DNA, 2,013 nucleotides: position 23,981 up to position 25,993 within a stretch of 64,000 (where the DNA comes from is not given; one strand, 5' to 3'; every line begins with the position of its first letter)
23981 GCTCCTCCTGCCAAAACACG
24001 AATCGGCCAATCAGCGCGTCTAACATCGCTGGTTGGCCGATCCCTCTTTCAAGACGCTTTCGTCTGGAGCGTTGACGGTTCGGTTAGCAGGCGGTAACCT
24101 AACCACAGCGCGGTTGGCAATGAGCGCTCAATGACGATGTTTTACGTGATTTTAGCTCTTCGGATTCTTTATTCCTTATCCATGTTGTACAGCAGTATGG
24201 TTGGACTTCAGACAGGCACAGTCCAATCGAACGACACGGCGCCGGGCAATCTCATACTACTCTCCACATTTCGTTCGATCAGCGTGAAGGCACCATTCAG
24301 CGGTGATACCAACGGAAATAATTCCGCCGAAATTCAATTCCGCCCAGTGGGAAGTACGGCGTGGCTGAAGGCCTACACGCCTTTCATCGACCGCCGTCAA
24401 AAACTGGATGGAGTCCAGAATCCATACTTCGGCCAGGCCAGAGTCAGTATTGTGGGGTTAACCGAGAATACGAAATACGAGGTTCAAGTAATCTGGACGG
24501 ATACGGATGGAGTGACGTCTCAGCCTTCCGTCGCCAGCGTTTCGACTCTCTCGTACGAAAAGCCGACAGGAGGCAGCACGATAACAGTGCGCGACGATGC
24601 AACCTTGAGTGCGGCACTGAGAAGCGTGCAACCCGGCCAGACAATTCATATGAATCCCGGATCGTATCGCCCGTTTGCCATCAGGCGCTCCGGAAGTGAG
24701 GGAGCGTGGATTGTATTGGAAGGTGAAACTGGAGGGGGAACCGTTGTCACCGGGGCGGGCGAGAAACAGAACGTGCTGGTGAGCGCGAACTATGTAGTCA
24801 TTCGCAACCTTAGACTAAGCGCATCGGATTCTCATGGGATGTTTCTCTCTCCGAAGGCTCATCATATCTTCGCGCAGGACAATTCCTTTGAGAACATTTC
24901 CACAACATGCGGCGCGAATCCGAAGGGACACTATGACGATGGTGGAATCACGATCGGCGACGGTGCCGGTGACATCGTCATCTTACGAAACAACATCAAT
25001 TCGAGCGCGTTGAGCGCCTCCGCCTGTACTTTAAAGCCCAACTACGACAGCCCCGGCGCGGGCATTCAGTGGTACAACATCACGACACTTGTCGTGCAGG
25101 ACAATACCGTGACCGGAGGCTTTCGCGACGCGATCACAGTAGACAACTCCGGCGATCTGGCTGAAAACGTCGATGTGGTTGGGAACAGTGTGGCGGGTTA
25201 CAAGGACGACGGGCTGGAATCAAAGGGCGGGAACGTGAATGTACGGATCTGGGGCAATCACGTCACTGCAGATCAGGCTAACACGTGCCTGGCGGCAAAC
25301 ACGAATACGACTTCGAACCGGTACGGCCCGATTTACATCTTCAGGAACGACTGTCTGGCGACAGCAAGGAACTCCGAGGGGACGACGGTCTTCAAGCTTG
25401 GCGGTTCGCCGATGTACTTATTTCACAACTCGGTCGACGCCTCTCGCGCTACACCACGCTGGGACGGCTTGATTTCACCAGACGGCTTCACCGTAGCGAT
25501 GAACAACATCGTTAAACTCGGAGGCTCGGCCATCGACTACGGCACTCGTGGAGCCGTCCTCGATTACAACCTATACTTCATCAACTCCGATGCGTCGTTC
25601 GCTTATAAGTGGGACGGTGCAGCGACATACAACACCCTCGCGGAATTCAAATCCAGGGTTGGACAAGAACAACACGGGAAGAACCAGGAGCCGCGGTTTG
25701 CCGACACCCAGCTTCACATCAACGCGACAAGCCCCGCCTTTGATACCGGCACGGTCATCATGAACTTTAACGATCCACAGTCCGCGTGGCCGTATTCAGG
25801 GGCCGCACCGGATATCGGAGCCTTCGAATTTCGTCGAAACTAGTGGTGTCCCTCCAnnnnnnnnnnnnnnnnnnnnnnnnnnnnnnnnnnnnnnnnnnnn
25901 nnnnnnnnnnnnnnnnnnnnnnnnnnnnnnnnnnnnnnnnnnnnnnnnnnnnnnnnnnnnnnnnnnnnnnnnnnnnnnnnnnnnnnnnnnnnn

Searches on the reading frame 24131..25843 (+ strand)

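Call 69: search_protein_families(library=ncbifam, proteins=[window:24131-25843:+], max_evalue=0.00001)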
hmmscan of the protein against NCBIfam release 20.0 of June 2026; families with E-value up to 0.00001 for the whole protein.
window:24131-25843:+ (570 aa): 1 family
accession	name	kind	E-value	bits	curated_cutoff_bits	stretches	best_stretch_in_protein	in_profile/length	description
TIGR04247.1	NosD_copper_fam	subfamily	2.6e-08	32.9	300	1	159-342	1-159/377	nitrous oxide reductase family maturation protein NosD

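Call 78: search_protein_families(library=pfam, proteins=[window:24131-25840:+], max_evalue=1)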
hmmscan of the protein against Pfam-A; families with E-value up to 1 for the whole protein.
window:24131-25840:+ (570 aa): 4 families
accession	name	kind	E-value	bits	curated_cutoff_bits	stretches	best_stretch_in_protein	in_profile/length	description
PF13229.12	Beta_helix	-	0.00021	21.4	25.9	1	218-393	6-149/158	Right handed beta helix region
PF14592.12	Chondroitinas_B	-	0.00068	19.2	24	1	154-227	2-74/426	Chondroitinase B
PF00041.27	fn3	-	0.015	15.9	25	1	83-133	41-78/84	Fibronectin type III domain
PF17425.8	Arylsulfotran_N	-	0.03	14.8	24.2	1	98-133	47-82/88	Arylsulfotransferase Ig-like domain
